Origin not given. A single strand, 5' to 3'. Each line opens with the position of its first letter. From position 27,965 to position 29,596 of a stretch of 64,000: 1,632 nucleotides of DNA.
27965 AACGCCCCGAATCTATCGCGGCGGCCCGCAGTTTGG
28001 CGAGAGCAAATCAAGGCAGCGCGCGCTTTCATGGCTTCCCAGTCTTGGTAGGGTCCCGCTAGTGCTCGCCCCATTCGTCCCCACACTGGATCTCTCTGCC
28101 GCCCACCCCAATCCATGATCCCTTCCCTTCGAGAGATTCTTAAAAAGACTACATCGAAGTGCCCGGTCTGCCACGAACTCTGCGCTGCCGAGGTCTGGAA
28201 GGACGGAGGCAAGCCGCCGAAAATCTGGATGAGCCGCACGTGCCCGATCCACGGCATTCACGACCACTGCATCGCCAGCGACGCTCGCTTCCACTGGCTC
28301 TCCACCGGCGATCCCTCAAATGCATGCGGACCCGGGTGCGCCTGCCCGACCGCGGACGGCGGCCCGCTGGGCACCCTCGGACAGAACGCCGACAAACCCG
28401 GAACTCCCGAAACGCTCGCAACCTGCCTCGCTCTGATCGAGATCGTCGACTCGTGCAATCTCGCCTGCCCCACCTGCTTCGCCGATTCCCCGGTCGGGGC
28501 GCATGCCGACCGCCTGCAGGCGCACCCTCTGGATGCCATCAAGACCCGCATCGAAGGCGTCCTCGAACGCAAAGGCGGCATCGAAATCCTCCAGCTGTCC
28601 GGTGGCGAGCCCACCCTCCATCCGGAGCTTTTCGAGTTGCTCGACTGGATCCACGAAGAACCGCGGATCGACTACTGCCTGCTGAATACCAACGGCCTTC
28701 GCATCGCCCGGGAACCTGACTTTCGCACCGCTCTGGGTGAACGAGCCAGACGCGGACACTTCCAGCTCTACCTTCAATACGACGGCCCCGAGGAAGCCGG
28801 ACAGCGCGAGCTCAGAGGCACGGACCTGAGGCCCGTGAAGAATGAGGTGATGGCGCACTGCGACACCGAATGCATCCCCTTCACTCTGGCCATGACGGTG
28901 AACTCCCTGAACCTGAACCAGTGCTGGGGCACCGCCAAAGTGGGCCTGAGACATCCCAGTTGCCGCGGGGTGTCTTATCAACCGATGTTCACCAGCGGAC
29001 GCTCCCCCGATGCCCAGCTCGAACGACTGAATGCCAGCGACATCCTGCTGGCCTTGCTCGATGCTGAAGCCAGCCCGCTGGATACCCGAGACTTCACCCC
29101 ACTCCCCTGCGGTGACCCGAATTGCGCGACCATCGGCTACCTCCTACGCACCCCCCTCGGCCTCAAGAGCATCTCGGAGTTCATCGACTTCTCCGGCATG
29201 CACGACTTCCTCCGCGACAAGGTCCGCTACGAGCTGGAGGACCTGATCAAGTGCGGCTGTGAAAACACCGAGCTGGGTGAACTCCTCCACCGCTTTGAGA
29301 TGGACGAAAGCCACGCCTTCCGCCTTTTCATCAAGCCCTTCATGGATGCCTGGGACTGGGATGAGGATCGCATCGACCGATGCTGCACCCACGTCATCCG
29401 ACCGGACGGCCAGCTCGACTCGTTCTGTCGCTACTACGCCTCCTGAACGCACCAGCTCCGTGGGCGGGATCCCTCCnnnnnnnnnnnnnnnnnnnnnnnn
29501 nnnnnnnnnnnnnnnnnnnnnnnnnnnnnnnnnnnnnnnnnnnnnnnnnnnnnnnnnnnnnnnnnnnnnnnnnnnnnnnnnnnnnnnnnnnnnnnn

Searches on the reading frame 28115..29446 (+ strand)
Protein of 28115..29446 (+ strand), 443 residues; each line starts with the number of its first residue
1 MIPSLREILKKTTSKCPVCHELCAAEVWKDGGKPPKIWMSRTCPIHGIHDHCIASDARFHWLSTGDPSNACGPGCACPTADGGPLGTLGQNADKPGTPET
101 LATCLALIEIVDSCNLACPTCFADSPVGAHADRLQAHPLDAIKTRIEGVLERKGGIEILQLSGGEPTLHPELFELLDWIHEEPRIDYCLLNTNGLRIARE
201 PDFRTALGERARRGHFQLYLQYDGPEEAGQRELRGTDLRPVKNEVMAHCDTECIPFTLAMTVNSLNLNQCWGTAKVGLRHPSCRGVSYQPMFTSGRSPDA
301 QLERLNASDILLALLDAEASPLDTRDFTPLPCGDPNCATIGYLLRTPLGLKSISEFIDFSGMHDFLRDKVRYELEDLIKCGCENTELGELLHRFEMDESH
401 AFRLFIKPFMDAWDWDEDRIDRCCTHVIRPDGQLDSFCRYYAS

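Call 25: search_protein_families(library=pfam, proteins=[window:28115-29446:+], max_evalue=0.0001)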
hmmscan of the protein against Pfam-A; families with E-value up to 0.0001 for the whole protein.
window:28115-29446:+ (443 aa): 2 families
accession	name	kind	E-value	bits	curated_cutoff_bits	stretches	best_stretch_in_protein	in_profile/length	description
PF23545.1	Zn_ribbon_HMPTM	-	4.6e-12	45.7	27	1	8-54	1-44/45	HMPTM N-terminal zinc ribbon domain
PF04055.27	Radical_SAM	-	2.2e-09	38.1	29.5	1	108-198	1-90/166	Radical SAM superfamily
